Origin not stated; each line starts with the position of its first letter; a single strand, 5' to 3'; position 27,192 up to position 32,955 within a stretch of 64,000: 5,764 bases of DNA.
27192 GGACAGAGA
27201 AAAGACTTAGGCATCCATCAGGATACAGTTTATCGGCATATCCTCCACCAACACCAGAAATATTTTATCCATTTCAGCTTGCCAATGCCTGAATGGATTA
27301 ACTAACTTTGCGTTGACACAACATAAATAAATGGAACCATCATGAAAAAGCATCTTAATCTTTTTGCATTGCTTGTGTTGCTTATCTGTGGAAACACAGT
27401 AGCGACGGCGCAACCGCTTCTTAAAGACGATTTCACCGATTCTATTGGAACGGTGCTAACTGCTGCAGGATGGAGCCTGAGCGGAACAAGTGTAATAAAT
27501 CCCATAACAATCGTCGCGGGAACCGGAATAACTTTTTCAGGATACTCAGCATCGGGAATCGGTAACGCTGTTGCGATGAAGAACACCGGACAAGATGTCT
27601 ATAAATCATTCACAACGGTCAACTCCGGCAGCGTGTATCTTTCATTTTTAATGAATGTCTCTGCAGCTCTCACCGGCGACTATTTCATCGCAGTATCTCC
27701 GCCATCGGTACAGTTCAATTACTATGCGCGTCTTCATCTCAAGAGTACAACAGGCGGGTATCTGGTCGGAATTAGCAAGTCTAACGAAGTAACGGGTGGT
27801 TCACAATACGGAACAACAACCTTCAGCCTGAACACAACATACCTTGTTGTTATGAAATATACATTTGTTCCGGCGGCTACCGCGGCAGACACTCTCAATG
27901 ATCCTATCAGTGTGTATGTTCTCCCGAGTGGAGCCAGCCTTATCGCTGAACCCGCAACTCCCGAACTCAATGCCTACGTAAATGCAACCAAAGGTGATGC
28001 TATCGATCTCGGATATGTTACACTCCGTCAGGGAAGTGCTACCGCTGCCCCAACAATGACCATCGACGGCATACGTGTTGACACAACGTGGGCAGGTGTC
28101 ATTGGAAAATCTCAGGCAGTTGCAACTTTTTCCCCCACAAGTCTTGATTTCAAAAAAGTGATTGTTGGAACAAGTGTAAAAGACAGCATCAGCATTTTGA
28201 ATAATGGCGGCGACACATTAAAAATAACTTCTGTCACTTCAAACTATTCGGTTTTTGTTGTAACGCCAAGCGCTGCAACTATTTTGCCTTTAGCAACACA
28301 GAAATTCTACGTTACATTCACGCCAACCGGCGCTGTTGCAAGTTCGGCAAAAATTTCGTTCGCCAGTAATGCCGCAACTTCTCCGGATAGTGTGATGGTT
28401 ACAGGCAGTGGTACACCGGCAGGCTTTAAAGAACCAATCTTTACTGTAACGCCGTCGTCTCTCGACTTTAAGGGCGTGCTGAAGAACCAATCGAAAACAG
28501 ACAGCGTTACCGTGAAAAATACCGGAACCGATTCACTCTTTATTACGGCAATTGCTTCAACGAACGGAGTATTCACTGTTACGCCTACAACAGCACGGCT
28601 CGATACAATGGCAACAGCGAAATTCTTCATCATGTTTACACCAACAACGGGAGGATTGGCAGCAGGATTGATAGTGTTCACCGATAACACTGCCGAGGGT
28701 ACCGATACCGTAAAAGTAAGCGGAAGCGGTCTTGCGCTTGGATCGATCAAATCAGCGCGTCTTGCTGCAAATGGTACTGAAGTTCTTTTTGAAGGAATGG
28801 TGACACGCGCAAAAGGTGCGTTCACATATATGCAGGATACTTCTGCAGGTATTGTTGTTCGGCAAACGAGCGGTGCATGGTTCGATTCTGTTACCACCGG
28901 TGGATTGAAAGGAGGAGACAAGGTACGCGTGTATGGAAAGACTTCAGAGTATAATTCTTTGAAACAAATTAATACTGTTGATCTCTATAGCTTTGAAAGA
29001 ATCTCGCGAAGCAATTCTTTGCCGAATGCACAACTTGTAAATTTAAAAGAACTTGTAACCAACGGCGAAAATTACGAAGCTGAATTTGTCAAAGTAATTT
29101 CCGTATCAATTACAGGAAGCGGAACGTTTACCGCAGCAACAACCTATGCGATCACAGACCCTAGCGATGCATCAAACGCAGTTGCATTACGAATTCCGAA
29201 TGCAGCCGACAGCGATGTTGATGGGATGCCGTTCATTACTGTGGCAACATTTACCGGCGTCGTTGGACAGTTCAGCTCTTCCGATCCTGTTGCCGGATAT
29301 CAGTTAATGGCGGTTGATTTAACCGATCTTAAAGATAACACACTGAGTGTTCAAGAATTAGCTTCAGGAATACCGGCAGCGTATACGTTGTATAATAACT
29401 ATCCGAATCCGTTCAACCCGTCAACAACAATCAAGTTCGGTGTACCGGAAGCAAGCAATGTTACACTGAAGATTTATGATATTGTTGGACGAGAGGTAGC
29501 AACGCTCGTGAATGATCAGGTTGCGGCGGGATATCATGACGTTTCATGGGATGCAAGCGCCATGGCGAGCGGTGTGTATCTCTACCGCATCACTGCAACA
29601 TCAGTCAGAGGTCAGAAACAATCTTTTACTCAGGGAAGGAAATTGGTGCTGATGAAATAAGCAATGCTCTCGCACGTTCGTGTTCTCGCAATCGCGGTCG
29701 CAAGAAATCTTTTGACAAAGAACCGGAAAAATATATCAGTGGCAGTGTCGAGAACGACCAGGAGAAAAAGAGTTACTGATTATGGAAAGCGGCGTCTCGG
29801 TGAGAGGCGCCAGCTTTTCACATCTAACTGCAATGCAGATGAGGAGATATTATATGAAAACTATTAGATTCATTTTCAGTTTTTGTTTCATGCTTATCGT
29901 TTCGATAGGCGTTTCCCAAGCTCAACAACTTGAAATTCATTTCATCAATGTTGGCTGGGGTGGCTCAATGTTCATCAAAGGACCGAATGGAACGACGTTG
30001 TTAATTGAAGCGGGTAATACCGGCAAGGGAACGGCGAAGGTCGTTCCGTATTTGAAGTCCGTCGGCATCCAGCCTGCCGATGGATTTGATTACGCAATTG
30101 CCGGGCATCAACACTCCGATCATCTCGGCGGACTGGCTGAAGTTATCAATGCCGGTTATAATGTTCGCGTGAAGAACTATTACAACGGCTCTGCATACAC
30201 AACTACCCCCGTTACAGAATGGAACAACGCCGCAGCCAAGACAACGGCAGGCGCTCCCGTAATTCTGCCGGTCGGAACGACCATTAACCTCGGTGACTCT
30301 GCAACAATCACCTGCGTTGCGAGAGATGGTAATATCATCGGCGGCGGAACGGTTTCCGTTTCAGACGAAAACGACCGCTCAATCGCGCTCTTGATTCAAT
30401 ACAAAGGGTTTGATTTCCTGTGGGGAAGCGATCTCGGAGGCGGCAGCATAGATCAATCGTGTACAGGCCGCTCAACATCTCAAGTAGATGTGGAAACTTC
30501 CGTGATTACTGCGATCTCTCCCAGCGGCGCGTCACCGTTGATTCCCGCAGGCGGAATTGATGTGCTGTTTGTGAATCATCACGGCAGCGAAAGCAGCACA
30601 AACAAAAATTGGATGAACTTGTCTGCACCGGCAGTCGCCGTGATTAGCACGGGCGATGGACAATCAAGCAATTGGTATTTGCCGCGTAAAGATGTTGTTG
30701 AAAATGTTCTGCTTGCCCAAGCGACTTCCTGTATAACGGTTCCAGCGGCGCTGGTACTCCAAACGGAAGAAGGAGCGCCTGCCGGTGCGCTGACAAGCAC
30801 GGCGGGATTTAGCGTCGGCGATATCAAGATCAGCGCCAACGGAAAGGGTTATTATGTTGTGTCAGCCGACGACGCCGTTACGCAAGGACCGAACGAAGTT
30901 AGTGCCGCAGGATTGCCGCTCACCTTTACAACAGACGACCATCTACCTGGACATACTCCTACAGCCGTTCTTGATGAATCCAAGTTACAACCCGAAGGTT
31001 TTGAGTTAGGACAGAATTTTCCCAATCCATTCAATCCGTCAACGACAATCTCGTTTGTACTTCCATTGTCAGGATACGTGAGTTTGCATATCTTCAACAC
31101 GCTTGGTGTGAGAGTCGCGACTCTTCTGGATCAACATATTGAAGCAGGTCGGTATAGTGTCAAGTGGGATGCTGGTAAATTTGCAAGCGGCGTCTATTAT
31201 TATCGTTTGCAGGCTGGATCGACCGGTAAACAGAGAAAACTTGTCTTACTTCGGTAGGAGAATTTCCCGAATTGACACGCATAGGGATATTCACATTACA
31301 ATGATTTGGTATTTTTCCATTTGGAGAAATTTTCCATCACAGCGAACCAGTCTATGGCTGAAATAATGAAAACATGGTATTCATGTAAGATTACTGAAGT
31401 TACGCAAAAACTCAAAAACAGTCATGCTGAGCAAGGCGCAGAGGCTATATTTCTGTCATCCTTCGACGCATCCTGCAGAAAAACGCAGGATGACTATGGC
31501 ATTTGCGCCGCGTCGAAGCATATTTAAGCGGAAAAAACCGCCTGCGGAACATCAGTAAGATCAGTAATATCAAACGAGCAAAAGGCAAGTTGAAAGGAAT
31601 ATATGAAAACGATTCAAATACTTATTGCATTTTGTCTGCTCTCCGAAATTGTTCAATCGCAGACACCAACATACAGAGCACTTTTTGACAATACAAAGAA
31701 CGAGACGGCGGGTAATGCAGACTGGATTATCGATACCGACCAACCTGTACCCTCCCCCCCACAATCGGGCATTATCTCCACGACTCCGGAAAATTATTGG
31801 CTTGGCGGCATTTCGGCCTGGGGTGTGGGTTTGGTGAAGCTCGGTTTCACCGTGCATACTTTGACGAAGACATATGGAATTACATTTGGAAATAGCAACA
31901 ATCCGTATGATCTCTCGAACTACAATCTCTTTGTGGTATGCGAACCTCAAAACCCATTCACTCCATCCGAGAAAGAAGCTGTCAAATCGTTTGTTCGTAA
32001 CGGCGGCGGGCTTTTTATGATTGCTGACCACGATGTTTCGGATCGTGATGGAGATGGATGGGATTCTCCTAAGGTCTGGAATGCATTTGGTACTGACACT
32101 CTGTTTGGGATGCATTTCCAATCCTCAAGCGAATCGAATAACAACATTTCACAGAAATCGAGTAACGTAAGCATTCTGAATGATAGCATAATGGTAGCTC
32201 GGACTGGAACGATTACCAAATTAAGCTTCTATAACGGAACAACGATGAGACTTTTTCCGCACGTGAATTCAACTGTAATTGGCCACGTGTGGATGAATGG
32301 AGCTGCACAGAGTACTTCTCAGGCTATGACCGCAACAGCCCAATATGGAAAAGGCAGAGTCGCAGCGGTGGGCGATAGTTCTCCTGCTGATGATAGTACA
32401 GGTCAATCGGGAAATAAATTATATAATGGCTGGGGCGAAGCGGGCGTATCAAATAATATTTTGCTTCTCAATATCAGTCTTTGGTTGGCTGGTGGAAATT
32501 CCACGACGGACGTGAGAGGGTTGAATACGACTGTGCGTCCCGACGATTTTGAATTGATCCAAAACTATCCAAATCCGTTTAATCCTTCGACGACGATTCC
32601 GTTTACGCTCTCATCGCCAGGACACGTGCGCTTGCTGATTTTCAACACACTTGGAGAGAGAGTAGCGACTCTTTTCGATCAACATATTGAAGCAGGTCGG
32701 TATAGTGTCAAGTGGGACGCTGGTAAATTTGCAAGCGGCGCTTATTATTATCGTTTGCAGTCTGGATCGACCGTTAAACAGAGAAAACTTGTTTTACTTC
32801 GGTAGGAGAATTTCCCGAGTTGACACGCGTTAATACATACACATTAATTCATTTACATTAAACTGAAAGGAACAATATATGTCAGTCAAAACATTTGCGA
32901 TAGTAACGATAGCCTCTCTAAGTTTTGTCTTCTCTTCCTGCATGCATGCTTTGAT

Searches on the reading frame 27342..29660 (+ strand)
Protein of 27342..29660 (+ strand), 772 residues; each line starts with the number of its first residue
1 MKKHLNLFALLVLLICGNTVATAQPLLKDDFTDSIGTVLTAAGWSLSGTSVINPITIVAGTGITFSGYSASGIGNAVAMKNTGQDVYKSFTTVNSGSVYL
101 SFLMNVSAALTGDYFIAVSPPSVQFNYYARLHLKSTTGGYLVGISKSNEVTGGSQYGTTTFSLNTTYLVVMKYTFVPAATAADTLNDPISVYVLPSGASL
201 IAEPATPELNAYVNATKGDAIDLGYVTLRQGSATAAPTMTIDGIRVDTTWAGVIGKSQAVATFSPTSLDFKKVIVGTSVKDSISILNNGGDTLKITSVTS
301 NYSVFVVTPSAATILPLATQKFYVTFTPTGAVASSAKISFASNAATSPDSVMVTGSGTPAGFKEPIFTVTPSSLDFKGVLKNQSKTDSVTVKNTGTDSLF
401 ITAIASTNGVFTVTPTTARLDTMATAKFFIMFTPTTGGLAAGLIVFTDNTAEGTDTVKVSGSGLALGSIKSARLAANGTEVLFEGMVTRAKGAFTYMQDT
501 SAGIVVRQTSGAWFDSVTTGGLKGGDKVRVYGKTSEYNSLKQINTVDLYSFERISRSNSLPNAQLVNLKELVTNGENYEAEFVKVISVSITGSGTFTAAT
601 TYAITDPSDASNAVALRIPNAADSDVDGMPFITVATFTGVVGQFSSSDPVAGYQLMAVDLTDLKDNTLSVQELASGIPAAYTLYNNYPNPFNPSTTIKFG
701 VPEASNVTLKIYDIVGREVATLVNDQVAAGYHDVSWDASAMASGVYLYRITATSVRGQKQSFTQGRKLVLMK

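Call 9: search_protein_families(library=pfam, proteins=[window:27342-29660:+], max_evalue=0.01)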
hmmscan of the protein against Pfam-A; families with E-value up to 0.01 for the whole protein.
window:27342-29660:+ (772 aa): 13 families
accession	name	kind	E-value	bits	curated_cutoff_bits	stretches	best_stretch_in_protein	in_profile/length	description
PF22544.2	HYDIN_VesB_CFA65-like_Ig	-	2.7e-17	63.3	25.5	2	260-353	2-95/100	HYDIN/CFA65/VesB-like, Ig-like domain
PF15780.11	ASH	-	3.3e-15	56.5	27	2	265-348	11-96/98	Abnormal spindle-like microcephaly-assoc'd, ASPM-SPD-2-Hydin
PF22073.2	Cep192_D4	-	7.6e-14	52.3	35.5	2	368-463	5-111/112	Cep192 domain 4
PF07610.17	DUF1573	-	6.7e-12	45.7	26.1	2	262-355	2-96/98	Protein of unknown function (DUF1573)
PF12371.14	TMEM131_like_N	-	3.6e-10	40.4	28.8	1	262-338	2-80/84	Transmembrane protein 131-like N-terminal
PF18962.6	Por_Secre_tail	-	7.2e-09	36.3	27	1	687-754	2-66/75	Secretion system C-terminal sorting domain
PF13860.13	FlgD_ig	-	1.4e-07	31.8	27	1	703-754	21-77/79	FlgD Ig-like domain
PF22067.2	Cep192_D3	-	1.5e-07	31.9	27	0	274-334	14-75/99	Cep192 domain 3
PF24507.1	Ig_CFAP65_4th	-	4.6e-07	30.6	27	1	298-357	18-76/76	CFAP65, fourth Ig-like domain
PF22076.2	Cep192_D6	-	1.4e-05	25.6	35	0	264-330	7-72/101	Cep192 domain 6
PF00635.32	Motile_Sperm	-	2.1e-05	24.8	25.9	0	368-434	3-69/109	MSP (Major sperm protein) domain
PF24798.1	Ig-CFAP74_4th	-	0.00032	21.2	28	1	263-344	1-83/95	CFAP74 forth Ig-like domain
PF13585.12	CHU_C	-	0.0013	19.3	27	1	701-761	23-82/86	CHU_C Type IX secretion signal domain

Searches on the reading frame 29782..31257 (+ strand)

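Call 9: search_protein_families(library=pfam, proteins=[window:29782-31257:+], max_evalue=0.01)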
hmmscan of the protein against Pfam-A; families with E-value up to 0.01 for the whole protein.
window:29782-31257:+ (491 aa): 4 families
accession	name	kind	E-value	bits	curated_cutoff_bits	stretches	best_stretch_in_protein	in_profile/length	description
PF18962.6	Por_Secre_tail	-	9.3e-07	29.5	27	1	413-488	2-74/75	Secretion system C-terminal sorting domain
PF00753.33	Lactamase_B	-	4e-06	27.3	22.7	1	62-179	8-120/196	Metallo-beta-lactamase superfamily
PF12706.13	Lactamase_B_2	-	0.00012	22.2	27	1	100-222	29-147/200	Beta-lactamase superfamily domain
PF13860.13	FlgD_ig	-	0.0079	16.6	27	0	433-480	25-77/79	FlgD Ig-like domain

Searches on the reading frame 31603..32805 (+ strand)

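Call 9: search_protein_families(library=pfam, proteins=[window:31603-32805:+], max_evalue=0.01)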
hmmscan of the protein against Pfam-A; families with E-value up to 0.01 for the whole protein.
window:31603-32805:+ (400 aa): 5 families
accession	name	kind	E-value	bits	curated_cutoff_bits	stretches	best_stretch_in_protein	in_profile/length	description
PF18962.6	Por_Secre_tail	-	5.2e-07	30.3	27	1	322-397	2-74/75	Secretion system C-terminal sorting domain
PF09822.16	ABC_transp_aux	-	1.1e-06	28.6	34.7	1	85-145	23-85/288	ABC-type uncharacterized transport system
PF14258.12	DUF4350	-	8.1e-06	26.7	30.4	1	100-261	28-162/181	Domain of unknown function (DUF4350)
PF13860.13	FlgD_ig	-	0.0003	21.2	27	1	332-387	14-75/79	FlgD Ig-like domain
PF23090.1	MBTPS1_4th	-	0.00059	19.8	27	0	232-267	210-245/275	MBTPS1, fourth GATase-like domain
